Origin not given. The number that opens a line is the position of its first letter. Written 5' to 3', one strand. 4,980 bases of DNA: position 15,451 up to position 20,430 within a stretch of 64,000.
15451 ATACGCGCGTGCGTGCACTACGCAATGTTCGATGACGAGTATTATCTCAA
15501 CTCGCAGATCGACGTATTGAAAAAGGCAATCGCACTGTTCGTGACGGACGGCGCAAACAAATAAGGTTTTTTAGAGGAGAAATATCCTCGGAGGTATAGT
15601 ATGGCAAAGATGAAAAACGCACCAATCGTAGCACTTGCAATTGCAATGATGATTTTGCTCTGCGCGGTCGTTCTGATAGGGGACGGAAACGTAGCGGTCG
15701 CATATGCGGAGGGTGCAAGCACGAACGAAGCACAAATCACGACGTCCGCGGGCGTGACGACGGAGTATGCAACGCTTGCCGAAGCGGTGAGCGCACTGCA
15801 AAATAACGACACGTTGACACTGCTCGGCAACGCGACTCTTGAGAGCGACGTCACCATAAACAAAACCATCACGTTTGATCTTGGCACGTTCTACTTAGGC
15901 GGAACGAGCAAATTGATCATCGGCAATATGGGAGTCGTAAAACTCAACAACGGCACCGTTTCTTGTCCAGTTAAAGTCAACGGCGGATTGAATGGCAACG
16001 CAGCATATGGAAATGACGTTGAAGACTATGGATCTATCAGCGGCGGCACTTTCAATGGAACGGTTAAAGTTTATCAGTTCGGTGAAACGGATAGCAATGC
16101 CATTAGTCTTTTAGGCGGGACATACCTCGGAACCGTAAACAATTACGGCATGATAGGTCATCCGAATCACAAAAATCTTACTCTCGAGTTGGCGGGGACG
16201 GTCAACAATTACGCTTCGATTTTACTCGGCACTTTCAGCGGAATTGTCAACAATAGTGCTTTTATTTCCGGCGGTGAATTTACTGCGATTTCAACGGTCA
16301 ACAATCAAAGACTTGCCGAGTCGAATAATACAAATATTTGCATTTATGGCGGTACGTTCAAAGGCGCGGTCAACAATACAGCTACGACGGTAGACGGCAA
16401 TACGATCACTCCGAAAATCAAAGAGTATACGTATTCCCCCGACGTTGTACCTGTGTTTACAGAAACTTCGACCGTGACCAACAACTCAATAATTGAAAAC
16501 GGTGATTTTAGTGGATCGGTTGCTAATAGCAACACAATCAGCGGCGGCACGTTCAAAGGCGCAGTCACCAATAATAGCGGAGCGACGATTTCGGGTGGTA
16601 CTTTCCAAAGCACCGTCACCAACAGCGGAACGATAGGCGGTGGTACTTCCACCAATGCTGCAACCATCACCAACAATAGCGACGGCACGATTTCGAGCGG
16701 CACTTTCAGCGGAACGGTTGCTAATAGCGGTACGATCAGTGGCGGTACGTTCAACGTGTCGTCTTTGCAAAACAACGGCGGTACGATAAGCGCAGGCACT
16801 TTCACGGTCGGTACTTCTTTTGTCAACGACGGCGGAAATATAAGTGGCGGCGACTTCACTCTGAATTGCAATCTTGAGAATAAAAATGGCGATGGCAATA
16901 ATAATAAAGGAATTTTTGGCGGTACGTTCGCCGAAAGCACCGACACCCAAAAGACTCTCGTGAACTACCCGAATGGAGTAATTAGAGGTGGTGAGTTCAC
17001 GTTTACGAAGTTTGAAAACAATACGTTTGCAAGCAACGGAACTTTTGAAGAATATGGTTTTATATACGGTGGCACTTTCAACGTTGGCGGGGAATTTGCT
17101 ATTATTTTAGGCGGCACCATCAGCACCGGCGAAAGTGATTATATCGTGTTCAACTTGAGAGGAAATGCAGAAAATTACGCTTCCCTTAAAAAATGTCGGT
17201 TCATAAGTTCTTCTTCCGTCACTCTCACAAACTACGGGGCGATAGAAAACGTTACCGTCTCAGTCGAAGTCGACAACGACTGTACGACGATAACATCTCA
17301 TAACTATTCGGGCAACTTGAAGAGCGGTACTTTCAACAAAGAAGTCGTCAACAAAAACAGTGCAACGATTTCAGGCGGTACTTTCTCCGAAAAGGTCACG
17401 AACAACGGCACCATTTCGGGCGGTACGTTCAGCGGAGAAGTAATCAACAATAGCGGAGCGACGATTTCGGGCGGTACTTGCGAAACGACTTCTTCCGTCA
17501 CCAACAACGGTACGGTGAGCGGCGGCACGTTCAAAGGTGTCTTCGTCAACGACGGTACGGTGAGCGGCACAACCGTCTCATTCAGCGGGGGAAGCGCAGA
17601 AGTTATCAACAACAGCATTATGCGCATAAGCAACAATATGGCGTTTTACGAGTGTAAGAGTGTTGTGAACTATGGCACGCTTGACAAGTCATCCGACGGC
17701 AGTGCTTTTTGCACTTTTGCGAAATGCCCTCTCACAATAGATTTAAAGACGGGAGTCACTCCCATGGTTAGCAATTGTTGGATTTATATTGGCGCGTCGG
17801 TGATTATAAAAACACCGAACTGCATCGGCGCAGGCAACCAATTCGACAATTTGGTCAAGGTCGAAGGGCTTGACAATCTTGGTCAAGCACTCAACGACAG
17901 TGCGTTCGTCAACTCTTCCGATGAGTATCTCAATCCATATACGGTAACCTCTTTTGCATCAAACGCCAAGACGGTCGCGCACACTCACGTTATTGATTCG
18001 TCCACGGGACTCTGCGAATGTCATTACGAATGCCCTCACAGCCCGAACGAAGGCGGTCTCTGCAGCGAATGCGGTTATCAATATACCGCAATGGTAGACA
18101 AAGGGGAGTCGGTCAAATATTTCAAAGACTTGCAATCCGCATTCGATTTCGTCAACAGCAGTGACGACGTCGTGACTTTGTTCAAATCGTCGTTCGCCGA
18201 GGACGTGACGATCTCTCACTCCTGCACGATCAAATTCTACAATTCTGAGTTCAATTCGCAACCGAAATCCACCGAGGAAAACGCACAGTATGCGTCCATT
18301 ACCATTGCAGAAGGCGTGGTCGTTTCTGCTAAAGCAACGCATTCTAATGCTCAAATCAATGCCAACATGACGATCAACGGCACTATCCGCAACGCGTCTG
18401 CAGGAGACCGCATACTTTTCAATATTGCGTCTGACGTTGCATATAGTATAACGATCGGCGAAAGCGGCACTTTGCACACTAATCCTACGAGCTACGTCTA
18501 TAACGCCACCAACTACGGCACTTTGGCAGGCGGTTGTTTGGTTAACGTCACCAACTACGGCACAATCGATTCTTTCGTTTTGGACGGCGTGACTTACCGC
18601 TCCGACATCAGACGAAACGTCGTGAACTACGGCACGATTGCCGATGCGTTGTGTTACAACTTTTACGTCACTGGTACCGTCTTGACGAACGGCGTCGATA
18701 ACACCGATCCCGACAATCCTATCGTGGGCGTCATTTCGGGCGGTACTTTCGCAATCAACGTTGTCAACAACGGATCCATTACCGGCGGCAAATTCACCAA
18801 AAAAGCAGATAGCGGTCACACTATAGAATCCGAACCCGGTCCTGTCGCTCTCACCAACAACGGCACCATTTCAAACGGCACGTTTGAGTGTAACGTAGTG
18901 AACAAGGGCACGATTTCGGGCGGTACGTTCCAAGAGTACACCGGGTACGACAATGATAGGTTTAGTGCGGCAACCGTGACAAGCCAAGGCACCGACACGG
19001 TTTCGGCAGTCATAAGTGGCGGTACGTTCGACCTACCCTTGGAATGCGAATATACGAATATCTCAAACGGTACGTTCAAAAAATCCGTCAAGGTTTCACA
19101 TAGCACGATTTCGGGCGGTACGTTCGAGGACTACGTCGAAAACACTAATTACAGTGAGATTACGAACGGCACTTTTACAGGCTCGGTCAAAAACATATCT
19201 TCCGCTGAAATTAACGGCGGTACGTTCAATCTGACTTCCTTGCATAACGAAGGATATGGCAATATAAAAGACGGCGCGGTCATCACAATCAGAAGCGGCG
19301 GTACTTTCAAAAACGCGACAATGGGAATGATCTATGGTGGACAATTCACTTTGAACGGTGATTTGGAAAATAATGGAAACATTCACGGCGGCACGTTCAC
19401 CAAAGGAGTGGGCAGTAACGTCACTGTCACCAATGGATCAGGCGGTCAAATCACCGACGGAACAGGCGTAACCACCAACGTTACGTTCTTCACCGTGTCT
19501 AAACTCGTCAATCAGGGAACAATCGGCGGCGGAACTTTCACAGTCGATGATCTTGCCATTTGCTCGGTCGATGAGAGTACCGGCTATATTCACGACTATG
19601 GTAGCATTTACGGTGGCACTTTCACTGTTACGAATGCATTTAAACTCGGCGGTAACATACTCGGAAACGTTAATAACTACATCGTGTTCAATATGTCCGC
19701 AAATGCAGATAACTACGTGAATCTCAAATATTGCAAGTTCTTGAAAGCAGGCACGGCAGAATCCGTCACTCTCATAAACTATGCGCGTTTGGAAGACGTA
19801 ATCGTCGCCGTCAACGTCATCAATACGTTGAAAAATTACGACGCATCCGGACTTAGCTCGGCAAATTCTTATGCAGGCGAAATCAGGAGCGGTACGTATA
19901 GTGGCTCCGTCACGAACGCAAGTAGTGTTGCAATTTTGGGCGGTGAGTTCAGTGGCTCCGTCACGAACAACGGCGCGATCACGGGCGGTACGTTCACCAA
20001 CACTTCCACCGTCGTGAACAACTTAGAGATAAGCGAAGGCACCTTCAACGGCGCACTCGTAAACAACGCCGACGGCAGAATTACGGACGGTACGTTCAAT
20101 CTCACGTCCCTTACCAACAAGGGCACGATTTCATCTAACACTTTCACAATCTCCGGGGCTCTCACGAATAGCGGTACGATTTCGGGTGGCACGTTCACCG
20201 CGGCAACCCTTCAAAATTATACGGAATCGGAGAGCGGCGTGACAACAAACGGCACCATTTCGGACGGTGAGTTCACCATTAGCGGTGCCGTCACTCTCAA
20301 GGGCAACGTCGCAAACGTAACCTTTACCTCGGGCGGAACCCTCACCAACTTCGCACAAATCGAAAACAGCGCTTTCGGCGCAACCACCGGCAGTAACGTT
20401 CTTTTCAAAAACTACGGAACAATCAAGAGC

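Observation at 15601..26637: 11-kb gene for a 3,678-aa tail-anchored GGTF-repeat beta-helix-like surface protein with no recognisable characterised family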

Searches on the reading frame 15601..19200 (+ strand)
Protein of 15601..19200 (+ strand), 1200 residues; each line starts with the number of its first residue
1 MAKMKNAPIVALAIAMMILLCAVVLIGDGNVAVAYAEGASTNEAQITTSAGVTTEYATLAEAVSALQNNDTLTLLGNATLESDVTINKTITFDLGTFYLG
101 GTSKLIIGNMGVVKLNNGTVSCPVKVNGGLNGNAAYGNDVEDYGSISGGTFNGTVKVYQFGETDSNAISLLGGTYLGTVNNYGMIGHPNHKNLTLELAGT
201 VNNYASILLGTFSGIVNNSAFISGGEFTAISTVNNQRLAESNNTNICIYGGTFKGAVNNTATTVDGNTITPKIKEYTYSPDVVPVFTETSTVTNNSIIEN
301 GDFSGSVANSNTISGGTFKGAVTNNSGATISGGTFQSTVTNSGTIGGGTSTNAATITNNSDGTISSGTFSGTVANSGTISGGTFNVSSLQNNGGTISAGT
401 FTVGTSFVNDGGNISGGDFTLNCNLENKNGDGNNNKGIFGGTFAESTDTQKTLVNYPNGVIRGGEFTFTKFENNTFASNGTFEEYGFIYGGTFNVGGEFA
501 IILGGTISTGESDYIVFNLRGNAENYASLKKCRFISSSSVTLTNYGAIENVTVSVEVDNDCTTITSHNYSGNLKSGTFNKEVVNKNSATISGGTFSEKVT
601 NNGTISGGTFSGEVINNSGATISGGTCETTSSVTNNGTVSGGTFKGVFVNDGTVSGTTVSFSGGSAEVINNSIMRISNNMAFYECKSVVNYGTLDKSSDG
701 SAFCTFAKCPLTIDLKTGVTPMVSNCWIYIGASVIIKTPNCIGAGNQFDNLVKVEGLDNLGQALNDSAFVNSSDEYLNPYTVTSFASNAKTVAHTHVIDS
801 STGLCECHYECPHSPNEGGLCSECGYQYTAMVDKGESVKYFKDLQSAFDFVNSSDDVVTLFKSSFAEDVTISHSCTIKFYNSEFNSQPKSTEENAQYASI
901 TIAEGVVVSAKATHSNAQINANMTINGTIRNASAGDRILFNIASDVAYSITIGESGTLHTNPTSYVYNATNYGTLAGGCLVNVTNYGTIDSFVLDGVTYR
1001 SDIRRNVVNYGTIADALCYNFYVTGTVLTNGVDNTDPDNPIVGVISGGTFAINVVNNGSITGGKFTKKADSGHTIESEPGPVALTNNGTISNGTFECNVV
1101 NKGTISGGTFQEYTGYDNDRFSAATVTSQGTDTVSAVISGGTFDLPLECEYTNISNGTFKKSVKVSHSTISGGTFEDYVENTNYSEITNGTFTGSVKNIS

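Call 31: search_protein_representatives(protein=window:15601-19200:+)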
Query: 1200 residues. Proteins with E-value up to 0.001 (for the whole library): 293; up to 1e-10: 93; up to 1e-30: 14. The best 150 are listed.
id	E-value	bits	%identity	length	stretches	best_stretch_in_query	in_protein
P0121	0.0e+00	2842.4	59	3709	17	1-1200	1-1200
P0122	3.7e-62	227.0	41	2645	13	290-420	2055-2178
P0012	3.6e-55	203.9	43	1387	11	290-396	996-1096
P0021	2.5e-51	191.2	46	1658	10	292-402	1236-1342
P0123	7.3e-51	189.6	51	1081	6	297-385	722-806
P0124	8.5e-46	172.9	45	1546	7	302-433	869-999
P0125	3.5e-42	160.9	46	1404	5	286-427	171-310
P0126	2.9e-39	151.2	49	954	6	311-401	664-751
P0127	1.1e-36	142.7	47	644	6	286-427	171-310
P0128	1.8e-35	138.6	43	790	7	577-695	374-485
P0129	1.1e-34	136.0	44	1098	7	284-420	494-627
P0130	2.0e-32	128.6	51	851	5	570-650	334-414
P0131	6.3e-32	126.9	46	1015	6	303-430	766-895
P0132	9.5e-32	126.3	39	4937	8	287-657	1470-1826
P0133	4.0e-30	121.0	45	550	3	290-385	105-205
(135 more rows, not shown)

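Call 33: find_encoding_contigs(protein=P0121, flank=8000, max_places=4)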
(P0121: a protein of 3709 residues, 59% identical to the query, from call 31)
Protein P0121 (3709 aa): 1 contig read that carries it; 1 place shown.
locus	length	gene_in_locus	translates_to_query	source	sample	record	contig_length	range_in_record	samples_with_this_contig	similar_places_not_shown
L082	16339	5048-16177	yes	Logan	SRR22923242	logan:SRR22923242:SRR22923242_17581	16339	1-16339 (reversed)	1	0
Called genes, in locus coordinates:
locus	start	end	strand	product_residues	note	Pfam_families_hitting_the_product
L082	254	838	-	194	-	PF12464:Mac, PF00132:Hexapep, PF14602:Hexapep_2 (weak)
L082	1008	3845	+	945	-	PF00690:Cation_ATPase_N, PF00122:E1-E2_ATPase, PF12710:HAD (faint), PF00702:Hydrolase, PF13246:Cation_ATPase, PF00689:Cation_ATPase_C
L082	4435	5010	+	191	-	PF00440:TetR_N (weak)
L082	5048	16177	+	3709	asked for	-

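Call 84: search_protein_families(library=pfam, alignment_id=A5, max_evalue=0.0001)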
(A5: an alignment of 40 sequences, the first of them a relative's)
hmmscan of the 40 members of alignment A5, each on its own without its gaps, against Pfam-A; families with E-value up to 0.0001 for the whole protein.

A. member 1, P0123 (1081 aa): 0 families

B. families by the number of members that match (of 40 scanned): 15 families
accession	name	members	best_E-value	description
PF18998.6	Flg_new_2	9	5.4e-28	Divergent InlB B-repeat domain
PF09479.16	Flg_new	5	2.3e-59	Listeria-Bacteroides repeat domain (List_Bact_rpt)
PF00395.25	SLH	4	4.6e-35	S-layer homology domain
PF13306.12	LRR_5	2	4.6e-41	BspA type Leucine rich repeat region (6 copies)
PF18676.6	MBG_2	2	2.7e-22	MBG domain (YGX type)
PF05887.16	Trypan_PARP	2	2e-06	Procyclic acidic repetitive protein (PARP)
PF01473.26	Choline_bind_1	1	2.1e-21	Putative cell wall binding repeat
PF19127.6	Choline_bind_3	1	8.4e-21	Choline-binding repeat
PF07581.17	Glug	1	4.5e-07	The GLUG motif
PF18887.5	MBG_3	1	9e-07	MBG domain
PF05738.19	Cna_B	1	9.4e-07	Cna protein B-type domain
PF13927.12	Ig_3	1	2.7e-05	Immunoglobulin domain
PF24258.1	DUF7459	1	4.8e-05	Domain of unknown function (DUF7459)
PF18889.6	Beta_helix_3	1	4.9e-05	Beta helix repeat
PF18104.7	Tudor_2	1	6.6e-05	Jumonji domain-containing protein 2A Tudor domain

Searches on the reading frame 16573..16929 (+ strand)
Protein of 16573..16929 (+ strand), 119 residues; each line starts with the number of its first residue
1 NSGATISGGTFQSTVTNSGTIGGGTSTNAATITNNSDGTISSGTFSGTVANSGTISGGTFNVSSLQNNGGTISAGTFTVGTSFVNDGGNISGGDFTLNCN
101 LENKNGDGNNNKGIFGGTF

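Call 59: search_protein_families(library=ncbifam, proteins=[window:16573-16929:+], max_evalue=10)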
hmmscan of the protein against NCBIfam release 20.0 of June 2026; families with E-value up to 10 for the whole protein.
seq(119 aa): 0 families

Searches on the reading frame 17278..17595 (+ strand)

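Call 95: search_protein_families(library=pfam, proteins=[window:17278-17595:+], max_evalue=1)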
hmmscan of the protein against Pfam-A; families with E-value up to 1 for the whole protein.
window:17278-17595:+ (106 aa): 2 families
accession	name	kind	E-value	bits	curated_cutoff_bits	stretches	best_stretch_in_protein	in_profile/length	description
PF18002.7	T6_Ig_like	-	0.15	12.4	25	1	21-99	53-133/145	T6 antigen Ig like domain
PF04319.19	NifZ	-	0.63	10.2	27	0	68-95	10-37/73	NifZ domain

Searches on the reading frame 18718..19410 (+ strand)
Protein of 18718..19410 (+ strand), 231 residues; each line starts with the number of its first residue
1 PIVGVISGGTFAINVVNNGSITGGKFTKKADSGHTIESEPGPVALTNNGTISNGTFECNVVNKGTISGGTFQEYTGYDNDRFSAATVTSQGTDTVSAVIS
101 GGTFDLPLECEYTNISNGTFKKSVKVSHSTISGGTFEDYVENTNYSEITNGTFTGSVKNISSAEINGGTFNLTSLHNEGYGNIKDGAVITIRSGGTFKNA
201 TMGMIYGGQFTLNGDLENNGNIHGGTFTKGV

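Call 95: search_protein_families(library=pfam, proteins=[window:18718-19410:+], max_evalue=1)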
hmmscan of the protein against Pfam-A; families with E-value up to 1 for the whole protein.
window:18718-19410:+ (231 aa): 1 family
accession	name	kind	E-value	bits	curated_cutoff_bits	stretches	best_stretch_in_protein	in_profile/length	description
PF12408.13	DUF3666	-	0.21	11.3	25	0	63-74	19-30/47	Ribose-5-phosphate isomerase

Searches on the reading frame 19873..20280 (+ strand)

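Call 95: search_protein_families(library=pfam, proteins=[window:19873-20280:+], max_evalue=1)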
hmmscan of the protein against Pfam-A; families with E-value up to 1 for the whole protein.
window:19873-20280:+ (136 aa): 3 families
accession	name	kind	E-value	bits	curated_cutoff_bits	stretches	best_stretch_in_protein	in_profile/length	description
PF18755.6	RAMA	-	0.033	14.6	35.2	0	17-52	37-75/107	Restriction Enzyme Adenine Methylase Associated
PF04519.19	Bactofilin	-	0.12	13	27.9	1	7-60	23-78/98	Polymer-forming cytoskeletal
PF24593.1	DUF7617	-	0.46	11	27.4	0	79-112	48-81/128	Domain of unknown function (DUF7617)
